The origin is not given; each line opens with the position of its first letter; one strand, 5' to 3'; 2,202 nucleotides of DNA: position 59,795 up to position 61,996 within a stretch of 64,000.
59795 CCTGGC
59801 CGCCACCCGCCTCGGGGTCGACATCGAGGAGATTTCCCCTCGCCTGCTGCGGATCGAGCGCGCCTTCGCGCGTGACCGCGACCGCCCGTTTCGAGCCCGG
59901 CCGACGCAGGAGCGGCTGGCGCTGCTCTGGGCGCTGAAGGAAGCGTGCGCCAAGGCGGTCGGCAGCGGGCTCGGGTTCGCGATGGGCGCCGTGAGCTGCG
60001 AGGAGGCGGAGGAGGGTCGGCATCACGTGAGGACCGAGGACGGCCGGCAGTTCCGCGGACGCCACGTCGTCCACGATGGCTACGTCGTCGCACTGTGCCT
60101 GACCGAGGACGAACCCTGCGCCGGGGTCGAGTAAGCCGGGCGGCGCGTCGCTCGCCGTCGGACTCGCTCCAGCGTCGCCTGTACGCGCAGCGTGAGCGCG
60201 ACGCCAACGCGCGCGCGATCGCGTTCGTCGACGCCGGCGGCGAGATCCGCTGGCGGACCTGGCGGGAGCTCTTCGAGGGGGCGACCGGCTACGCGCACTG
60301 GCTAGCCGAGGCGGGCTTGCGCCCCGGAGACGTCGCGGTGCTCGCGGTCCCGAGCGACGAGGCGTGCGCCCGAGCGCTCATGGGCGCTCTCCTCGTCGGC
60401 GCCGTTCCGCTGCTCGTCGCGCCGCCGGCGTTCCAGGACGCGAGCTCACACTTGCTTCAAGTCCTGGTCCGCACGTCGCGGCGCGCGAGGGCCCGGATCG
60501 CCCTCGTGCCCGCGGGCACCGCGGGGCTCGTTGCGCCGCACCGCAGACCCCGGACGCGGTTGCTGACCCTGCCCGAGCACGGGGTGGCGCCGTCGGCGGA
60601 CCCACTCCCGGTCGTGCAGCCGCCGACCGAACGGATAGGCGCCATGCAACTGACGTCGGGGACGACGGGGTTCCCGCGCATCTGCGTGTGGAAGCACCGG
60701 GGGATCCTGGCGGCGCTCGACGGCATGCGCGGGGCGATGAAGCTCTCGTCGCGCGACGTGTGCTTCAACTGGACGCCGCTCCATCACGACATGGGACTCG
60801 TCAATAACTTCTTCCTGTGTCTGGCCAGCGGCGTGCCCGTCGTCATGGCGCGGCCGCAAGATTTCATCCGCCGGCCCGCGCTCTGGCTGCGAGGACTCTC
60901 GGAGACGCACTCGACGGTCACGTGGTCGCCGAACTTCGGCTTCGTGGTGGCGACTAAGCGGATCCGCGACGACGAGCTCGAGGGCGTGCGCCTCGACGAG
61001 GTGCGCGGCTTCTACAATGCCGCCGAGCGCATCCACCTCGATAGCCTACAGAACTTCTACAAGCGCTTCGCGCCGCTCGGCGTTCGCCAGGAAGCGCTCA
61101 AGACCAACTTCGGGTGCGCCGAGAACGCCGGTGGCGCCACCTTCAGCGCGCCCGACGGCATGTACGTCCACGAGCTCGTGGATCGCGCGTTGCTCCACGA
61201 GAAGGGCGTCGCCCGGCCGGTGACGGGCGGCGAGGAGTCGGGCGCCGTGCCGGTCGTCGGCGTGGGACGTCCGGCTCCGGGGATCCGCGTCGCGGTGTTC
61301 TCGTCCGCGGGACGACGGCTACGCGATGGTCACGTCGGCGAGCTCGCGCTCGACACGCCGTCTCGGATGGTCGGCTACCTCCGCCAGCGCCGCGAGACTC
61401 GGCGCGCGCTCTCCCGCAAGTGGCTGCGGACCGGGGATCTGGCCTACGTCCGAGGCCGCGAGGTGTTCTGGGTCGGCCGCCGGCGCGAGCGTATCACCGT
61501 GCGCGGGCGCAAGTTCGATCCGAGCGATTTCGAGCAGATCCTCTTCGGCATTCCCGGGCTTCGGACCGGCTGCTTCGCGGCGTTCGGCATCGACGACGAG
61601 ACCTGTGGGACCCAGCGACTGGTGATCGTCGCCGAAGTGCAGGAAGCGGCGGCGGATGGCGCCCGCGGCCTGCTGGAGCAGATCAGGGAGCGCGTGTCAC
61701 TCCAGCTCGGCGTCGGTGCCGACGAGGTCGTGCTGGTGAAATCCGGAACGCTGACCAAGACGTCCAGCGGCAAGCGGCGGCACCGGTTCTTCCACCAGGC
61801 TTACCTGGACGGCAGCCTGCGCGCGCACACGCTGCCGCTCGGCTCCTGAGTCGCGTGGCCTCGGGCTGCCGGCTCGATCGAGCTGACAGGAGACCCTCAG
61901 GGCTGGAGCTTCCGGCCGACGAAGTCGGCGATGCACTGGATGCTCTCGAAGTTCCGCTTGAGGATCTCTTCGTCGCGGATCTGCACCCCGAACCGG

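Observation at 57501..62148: Second carrier-protein module: HAD hydrolase, 2OG/Fe(II) oxygenase, Sfp-type PPTase, FAAL-like ligase with unresolved start, and divergent ACP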

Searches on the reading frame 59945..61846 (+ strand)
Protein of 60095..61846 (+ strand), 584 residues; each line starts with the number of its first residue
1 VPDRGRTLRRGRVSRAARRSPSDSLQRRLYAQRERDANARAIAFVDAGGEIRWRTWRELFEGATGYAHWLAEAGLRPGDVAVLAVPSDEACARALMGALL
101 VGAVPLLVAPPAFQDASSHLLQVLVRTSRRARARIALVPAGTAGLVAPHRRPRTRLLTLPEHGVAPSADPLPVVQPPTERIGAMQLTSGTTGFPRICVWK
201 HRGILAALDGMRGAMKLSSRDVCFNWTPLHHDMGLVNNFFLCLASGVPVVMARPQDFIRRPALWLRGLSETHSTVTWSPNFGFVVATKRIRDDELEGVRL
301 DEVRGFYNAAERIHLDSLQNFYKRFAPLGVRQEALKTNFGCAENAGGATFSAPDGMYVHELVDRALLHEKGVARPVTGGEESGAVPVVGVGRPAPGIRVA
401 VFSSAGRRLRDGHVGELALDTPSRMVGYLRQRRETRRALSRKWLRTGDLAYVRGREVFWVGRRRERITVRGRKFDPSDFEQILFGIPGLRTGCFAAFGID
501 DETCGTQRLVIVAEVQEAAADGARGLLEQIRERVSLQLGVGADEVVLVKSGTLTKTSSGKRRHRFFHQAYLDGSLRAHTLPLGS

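Call 7: search_protein_families(library=pfam, proteins=[window:60095-61846:+], max_evalue=0.01)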
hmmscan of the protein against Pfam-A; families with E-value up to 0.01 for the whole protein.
window:60095-61846:+ (584 aa): 1 family
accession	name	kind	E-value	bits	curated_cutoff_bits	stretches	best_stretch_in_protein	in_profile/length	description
PF00501.34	AMP-binding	-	5.3e-38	131.3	29.9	1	37-429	7-384/384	AMP-binding enzyme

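Call 8: search_protein_families(library=ncbifam, proteins=[window:60095-61846:+], max_evalue=0.01)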
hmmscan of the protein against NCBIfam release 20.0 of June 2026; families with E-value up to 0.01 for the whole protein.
window:60095-61846:+ (584 aa): 96 families (the best 25 are shown)
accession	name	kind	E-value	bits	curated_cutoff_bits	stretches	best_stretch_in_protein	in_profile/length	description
NF006624.1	PRK09192.1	subfamily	2.2e-80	270.6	600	1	47-575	37-565/567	fatty acyl-AMP ligase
NF005850.0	PRK07768.1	subfamily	3.9e-80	269.6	572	1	28-564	7-537/545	long-chain-fatty-acid--CoA ligase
NF004510.0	PRK05851.1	equivalog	6.5e-60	202.8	621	1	50-563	28-513/525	long-chain-fatty acid--ACP ligase MbtM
NF004282.0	PRK05691.1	subfamily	2.8e-58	196.2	4090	1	29-578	15-566/4334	non-ribosomal peptide synthase/polyketide synthase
NF004509.1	PRK05850.1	subfamily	1.8e-53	181.7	775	1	38-571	18-569/578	fatty-acid--AMP ligase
NF009124.0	PRK12476.1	subfamily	6.5e-52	176.5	922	1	173-578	187-612/612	fatty acyl-AMP ligase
NF040633.1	FadD32_Coryne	exception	1.5e-51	175.4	875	1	79-571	88-613/614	FadD32-like long-chain-fatty-acid--AMP ligase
NF038339.3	FAAL_FadD32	equivalog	4.2e-48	163.9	975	1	178-577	176-615/625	long-chain-fatty-acid--AMP ligase FadD32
NF038337.1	FAAL_FadD21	exception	1.7e-47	162.2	1100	1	52-564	37-563/579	fatty-acid--AMP ligase FAAL21/FadD21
NF038338.1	FAAL_FadD28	exception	6e-38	130.5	1100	1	185-563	169-563/580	fatty-acid--AMP ligase FAAL28/FadD28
NF004837.0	PRK06187.1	subfamily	1.9e-28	99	476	2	387-575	343-527/531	long-chain-fatty-acid--CoA ligase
NF005714.0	PRK07529.1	subfamily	1.7e-26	92.7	632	3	388-534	393-543/640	acyl-CoA synthetase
TIGR01733.1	AA-adenyl-dom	subfamily_domain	3e-26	92.2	317.4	2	55-349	1-278/409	amino acid adenylation domain-containing protein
NF004511.1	PRK05852.1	equivalog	1.5e-25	89.8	650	2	386-535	327-473/505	FadD7 family fatty acid--CoA ligase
NF052269.1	Staph_lig_FadD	equivalog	7.1e-23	80.7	650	3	388-530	317-457/499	long-chain-fatty-acid--CoA ligase FadD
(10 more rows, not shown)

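Call 11: find_homologous_proteins(query=window:60095-61846:+, max_evalue=1e-20)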
Query window:60095-61846:+ (584 aa): 974 proteins with E <= 1e-20 among 8000 candidates; the best 120 are listed.
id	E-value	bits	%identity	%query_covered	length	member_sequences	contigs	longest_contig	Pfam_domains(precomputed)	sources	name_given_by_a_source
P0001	0.0e+0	1285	98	100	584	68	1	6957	PF00501.35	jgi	-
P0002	0.0e+0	1094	87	96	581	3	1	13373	PF00501.35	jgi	jgi:acyl-CoA synthetase (AMP-forming)/AMP-acid ligase II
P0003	0.0e+0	1082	86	96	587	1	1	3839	PF00501.35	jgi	jgi:fatty-acyl-CoA synthase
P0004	0.0e+0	1060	84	97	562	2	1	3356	PF00501.35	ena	-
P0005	1.1e-258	877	70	97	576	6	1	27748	PF00501.35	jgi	-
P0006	9.2e-256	868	68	97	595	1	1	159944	PF00501.35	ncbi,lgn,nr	ncbi:MAG: AMP-binding protein [Candidatus Rokubacteria bacterium]|nr:AMP-binding protein [Candidatus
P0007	4.4e-210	717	57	95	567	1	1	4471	PF00501.35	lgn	-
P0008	1.5e-209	715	57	95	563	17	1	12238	PF00501.35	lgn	-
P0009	2.8e-205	701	59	95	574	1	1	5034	PF00501.35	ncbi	-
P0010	1.3e-203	696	57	96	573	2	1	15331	PF00501.35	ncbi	-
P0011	2.3e-201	688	56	95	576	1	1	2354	PF00501.35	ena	-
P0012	8.1e-201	686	57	96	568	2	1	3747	PF00501.35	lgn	-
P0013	6.9e-200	683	57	96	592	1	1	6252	PF00501.35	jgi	jgi:acyl-CoA synthetase (AMP-forming)/AMP-acid ligase II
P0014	7.5e-200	683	56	95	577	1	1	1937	PF00501.35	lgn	-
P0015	9.6e-200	683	56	95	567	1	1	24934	PF00501.35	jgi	jgi:fatty-acyl-CoA synthase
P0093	9.8e-190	650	53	95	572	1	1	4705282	PF00501.35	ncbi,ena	-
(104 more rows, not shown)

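Call 12: find_encoding_contigs(protein=P0006, flank=8000, max_places=2)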
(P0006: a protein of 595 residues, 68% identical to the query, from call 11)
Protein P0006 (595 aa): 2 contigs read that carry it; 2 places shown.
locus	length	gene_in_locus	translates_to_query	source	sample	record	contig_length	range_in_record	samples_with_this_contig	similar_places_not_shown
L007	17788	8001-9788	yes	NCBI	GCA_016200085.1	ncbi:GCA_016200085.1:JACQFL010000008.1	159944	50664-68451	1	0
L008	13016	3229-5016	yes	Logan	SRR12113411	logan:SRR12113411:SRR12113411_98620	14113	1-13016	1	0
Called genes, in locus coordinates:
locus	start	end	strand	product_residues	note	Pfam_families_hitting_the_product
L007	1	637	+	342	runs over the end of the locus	PF08240:ADH_N, PF00107:ADH_zinc_N, PF13602:ADH_zinc_N_2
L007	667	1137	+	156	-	PF01575:MaoC_dehydratas, PF13452:FAS1_DH_region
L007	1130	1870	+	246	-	PF00106:adh_short, PF01370:Epimerase (weak), PF08659:KR, PF13561:adh_short_C2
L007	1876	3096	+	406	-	PF00109:ketoacyl-synt, PF02801:Ketoacyl-synt_C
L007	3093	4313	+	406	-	PF00109:ketoacyl-synt, PF02801:Ketoacyl-synt_C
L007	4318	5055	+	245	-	PF00106:adh_short, PF08659:KR, PF13561:adh_short_C2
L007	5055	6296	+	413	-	PF00109:ketoacyl-synt, PF02801:Ketoacyl-synt_C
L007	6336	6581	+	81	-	PF00550:PP-binding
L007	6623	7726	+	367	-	PF01841:Transglut_core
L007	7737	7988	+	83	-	PF00550:PP-binding (weak)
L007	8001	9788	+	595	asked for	PF00501:AMP-binding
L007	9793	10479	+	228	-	-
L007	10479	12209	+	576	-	PF01663:Phosphodiest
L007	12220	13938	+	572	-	PF01663:Phosphodiest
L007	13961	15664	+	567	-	PF01266:DAO (faint), PF01494:FAD_binding_3, PF05834:Lycopene_cycl (faint), PF04820:Trp_halogenase (weak)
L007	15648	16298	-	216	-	PF01583:APS_kinase, PF01656:CbiA (weak), PF13671:AAA_33 (weak)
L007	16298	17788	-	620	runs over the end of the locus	PF00009:GTP_EFTU, PF01926:MMR_HSR1 (faint), PF03144:GTP_EFTU_D2 (faint), PF13671:AAA_33 (faint), PF22594:GTP-eEF1A_C, PF01583:APS_kinase, PF13238:AAA_18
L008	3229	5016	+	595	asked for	PF00501:AMP-binding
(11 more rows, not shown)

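Call 13: find_encoding_contigs(protein=P0093, flank=8000, max_places=2)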
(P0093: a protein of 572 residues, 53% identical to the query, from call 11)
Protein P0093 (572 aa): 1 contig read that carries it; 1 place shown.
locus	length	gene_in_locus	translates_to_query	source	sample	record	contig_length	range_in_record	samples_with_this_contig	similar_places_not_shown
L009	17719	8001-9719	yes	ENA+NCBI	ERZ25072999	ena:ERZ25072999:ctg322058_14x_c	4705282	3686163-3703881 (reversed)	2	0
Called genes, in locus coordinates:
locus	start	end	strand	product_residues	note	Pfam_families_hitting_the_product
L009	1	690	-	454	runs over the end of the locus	-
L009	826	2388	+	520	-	PF01943:Polysacc_synt, PF13440:Polysacc_synt_3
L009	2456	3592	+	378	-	PF13472:Lipase_GDSL_2 (faint), PF16822:ALGX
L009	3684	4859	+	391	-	PF13472:Lipase_GDSL_2 (faint), PF16822:ALGX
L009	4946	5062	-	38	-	-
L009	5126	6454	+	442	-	-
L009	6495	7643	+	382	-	PF13472:Lipase_GDSL_2 (faint)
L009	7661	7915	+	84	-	-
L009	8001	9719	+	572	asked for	PF00501:AMP-binding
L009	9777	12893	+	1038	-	PF03773:ArsP_1, PF01839:FG-GAP (faint), PF13517:FG-GAP_3, PF07593:UnbV_ASPIC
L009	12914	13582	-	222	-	-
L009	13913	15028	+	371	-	-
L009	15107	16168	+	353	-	PF14099:Polysacc_lyase (weak)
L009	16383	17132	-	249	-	PF13431:TPR_17 (faint), PF13414:TPR_11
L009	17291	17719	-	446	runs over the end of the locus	PF19358:DUF5935, PF04932:Wzy_C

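Call 15: search_solved_structures(query=window:60095-61846:+, max_evalue=1e-10, show_alignments=2)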
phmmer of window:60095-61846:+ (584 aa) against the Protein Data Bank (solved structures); distinct sequences matched with E-value up to 1e-10: 41.
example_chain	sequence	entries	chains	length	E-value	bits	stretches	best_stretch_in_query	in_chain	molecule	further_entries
3pbk_A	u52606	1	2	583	4.1e-49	170.5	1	66-563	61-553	Fatty Acyl-Adenylate Ligase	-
6ulx_A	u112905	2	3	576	3.4e-46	160.9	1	67-567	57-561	Amino acid adenylation domain-containing protein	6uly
3kxw_A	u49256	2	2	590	4.3e-46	160.6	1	42-575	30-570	Saframycin Mx1 synthetase B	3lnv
6ulw_A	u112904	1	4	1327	5.1e-45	157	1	67-564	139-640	Amino acid adenylation domain-containing protein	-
7r7g_A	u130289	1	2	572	1.5e-41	145.6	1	42-576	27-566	Polyketide synthase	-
7r7f_A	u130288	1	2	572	3.9e-41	144.2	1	42-576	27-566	Polyketide synthase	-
7r7e_A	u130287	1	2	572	5.3e-41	143.8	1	42-576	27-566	Polyketide synthase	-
4r0m_B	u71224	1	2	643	2.1e-38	135.2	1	40-564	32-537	McyG protein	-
8hd4_A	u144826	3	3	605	1.9e-35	125.5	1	51-564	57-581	Long-chain-fatty-acid--AMP ligase FadD23 | Fatty-acid-CoA ligase FadD23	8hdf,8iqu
7wua_A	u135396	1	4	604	2.1e-34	122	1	48-572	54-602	Acyl-CoA synthase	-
5hm3_A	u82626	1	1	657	2.1e-34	122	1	76-577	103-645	Long-chain-fatty-acid--AMP ligase FadD32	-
5ey9_A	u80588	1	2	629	7e-34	120.2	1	172-577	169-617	Long-chain-fatty-acid--AMP ligase FadD32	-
5d6j_A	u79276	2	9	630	1.7e-29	105.8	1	51-578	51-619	Acyl-CoA synthase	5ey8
5icr_A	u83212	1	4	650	2e-29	105.5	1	51-578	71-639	Acyl-CoA synthase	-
3e53_A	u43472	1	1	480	2e-27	98.9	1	49-462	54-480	FATTY-ACID-CoA LIGASE FADD28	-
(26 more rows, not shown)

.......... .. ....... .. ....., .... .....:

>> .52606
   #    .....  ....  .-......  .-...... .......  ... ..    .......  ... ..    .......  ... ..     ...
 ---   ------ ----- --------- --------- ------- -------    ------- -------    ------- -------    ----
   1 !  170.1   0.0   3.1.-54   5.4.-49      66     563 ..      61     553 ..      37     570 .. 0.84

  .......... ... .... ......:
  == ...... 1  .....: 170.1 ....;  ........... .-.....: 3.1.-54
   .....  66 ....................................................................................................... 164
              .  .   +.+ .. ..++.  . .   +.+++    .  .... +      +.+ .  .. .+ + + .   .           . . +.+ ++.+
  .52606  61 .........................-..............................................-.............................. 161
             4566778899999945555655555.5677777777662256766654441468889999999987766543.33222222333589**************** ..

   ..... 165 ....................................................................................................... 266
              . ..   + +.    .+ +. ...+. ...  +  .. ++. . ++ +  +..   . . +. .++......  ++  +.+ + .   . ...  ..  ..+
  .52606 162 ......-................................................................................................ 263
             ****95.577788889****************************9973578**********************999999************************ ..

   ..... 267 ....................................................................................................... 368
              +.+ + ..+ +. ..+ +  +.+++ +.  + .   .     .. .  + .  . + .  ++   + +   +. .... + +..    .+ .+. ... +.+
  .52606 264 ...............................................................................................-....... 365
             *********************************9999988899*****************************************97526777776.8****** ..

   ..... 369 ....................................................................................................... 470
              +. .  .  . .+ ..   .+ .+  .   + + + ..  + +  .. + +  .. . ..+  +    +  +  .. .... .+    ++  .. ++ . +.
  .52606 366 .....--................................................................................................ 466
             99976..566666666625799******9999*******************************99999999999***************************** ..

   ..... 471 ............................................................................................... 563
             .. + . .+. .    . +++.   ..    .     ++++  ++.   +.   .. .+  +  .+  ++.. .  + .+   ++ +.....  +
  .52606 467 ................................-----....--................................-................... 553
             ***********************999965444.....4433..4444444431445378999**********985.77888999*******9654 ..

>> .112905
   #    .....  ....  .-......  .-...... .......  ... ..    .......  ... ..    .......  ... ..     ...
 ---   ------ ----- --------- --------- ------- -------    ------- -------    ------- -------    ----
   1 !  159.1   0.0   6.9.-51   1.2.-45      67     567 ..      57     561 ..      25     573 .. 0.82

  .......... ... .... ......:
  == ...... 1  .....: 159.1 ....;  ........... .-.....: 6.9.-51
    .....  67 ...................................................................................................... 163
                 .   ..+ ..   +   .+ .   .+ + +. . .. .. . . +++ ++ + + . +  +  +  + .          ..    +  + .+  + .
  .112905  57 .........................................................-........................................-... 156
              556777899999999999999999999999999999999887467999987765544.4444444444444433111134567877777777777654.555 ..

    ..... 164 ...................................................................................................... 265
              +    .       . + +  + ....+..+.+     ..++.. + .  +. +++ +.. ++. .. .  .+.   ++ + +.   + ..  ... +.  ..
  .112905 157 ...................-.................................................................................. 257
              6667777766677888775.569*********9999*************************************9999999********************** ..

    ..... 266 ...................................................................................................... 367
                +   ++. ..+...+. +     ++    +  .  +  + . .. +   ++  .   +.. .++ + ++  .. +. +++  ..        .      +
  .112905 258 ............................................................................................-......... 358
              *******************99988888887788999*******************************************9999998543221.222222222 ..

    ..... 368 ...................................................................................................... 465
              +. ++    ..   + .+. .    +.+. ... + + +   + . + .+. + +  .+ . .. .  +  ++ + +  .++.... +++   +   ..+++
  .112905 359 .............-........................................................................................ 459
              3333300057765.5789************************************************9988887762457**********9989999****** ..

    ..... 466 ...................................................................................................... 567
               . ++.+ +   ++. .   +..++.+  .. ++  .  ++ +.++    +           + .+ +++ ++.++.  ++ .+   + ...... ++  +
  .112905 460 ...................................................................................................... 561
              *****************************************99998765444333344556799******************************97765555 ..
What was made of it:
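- Closest known: Stand-alone FAAL plus cognate ACP loading pairs of natural-product pathways. Different: The best solved structure, EcFAAL, matches at E=4e-49, and every NCBIfam model scores below its cut-off (calls 8, 15).
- Closest known: Mycobacterial FAAL systems. Same: They match the window FAAL at E=1e-26 to 1e-35 (call 15) and transfer acyl-AMP to a carrier protein.
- Checked: FAAL-like ligase, ORF 59945-61849 (+): the best NCBIfam model is the fatty acyl-AMP ligase PRK09192 at 271 bits, and the best solved structure is E. coli FAAL 3pbk at E=4e-49 (call 15).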

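Call 16: find_related_loci(query=A1, collection=genome_contigs, flank=10000)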
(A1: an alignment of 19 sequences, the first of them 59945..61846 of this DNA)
Query A1 (634 aa) in genome_contigs; peptide patterns used: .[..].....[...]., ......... (x = any residue, [..] = any of these).
110 stretches matched a pattern; 99 encode a relative of the query (tblastn E <= 1e-3); the best 80 are kept; 80 distinct loci.
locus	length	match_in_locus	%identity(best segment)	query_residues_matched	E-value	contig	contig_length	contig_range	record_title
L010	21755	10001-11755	67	50-632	0e+0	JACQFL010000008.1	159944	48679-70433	MAG: Candidatus Rokuibacteriota bacterium isolate NC_groundwater_1046_Pr1_S-0.65um_71_27 Montesol18_Sp65_coassembly_scaf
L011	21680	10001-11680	54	72-627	0e+0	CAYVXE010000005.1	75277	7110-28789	MAG TPA_asm: uncultured Calditrichaceae bacterium isolate binchicken_co253_176 genome assembly, contig: NODE_95_length_7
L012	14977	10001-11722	56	54-625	0e+0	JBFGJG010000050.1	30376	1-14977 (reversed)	MAG: Gemmatimonadales bacterium isolate Mix_sand03.2021.01.D.106 k141_433041_length_30376_cov_16.1047, whole genome shot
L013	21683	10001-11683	57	72-632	0e+0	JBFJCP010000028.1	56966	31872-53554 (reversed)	MAG: Gemmatimonadales bacterium isolate Mix_sand15.2022.01.G.23 k141_303459_length_56966_cov_18.5390, whole genome shotg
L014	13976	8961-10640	54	71-625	0e+0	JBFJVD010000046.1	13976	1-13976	MAG: Anaerolineales bacterium isolate Mix_sand19.2022.05.D.79 k141_2294415_length_13976_cov_11.0000, whole genome shotgu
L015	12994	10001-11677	55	74-627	0e+0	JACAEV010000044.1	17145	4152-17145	MAG: Syntrophaceae bacterium isolate L.E.D.11_1 k119_430992, whole genome shotgun sequence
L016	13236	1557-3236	53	72-626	0e+0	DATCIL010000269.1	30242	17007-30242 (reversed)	MAG TPA_asm: Anaerolineales bacterium isolate SMAG_U7858 k141_1526419, whole genome shotgun sequence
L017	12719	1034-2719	57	72-630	0e+0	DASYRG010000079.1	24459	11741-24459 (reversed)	MAG TPA_asm: bacterium isolate SMAG_U4505 k141_1852197, whole genome shotgun sequence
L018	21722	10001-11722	52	55-626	0e+0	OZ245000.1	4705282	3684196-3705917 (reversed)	MAG: Candidatus Rariloculaceae bacterium isolate 04f5adf3-adc5-4b11-a252-46a7a8cc0e04 genome assembly, chromosome: 1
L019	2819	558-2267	53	65-631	0e+0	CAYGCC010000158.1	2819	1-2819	MAG TPA_asm: uncultured Gemmatimonadota bacterium isolate ERP108616_co1_93 genome assembly, contig: k119_1802209, whole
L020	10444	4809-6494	53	69-625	0e+0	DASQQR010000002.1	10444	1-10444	MAG TPA_asm: Anaerolineales bacterium isolate SMAG_U10862 k141_193043, whole genome shotgun sequence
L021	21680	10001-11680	53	72-626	0e+0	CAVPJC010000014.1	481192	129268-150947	MAG: uncultured Chloroflexia bacterium isolate MFD00032.bin.2.147 genome assembly, contig: contig_27486, whole genome sh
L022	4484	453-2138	54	72-629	0e+0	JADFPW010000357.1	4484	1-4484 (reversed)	MAG: Planctomycetota bacterium isolate B76T1L10 B76T1L10_NODE37124, whole genome shotgun sequence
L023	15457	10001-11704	52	68-634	0e+0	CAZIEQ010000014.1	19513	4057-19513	MAG TPA_asm: uncultured Acidimicrobiia bacterium isolate binchicken_co275_88 genome assembly, contig: NODE_3662_length_1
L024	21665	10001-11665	52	70-623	0e+0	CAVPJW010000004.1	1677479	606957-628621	MAG: uncultured Acidobacteriota bacterium isolate MFD10007.bin.1.176 genome assembly, contig: contig_23715, whole genome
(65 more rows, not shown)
